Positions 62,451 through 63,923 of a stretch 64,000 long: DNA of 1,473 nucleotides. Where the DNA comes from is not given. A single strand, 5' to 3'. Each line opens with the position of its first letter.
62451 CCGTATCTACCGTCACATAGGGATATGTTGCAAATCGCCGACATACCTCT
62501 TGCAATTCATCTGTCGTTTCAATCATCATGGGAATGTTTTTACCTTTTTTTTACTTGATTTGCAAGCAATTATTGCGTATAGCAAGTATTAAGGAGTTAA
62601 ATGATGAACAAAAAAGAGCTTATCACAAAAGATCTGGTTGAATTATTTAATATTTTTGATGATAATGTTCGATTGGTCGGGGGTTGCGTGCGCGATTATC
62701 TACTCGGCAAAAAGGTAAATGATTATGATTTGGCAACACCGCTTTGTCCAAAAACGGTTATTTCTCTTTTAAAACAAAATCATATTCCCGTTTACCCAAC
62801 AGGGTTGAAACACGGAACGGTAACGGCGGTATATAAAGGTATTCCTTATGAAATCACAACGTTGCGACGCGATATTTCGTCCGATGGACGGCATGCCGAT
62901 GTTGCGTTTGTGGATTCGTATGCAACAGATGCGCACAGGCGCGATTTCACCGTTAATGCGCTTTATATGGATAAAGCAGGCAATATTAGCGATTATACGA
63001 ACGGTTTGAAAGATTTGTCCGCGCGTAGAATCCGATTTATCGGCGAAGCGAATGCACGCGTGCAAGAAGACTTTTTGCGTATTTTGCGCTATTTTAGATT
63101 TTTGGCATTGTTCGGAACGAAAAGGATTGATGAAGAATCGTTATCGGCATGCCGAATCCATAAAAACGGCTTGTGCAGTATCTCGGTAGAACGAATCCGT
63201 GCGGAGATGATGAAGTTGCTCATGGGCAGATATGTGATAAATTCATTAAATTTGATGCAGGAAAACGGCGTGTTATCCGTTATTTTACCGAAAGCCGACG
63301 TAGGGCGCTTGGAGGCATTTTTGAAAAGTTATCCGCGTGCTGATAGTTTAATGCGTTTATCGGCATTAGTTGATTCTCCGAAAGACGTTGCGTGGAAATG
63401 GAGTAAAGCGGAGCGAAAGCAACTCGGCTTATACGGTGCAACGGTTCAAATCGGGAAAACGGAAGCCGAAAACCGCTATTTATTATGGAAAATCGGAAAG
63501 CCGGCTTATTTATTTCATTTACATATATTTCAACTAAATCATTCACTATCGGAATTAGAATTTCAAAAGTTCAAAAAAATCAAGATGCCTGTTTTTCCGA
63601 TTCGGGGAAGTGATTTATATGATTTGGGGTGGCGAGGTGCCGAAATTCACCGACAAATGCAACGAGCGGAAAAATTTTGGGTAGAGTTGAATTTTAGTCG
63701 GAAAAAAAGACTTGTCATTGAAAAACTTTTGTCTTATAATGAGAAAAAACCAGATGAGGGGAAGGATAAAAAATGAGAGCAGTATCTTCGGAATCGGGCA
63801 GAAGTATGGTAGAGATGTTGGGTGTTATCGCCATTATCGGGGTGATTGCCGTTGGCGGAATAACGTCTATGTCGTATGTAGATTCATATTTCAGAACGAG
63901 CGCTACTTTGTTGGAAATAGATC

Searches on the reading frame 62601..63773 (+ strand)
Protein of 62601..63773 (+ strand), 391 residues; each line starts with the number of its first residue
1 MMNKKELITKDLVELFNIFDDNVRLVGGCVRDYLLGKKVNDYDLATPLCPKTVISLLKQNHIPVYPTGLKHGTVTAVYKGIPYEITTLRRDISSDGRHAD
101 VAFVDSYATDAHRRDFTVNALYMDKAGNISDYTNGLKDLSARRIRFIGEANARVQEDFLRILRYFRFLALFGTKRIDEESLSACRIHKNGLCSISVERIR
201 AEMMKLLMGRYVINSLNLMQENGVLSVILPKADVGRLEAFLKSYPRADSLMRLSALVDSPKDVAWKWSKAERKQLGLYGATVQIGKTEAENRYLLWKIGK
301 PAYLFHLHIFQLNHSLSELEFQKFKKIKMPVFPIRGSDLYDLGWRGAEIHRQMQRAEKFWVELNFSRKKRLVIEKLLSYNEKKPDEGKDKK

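Call 45: search_protein_families(library=pfam, proteins=[window:62601-63773:+], max_evalue=0.01)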
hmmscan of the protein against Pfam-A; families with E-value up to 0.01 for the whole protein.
window:62601-63773:+ (391 aa): 2 families
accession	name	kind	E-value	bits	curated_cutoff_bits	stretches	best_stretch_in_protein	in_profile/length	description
PF01743.26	PolyA_pol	-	7.7e-31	107.5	23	1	24-145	2-126/126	Poly A polymerase head domain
PF12627.12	PolyA_pol_RNAbd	-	2.9e-12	46.6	22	1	176-232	4-60/64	Probable RNA and SrmB- binding site of polymerase A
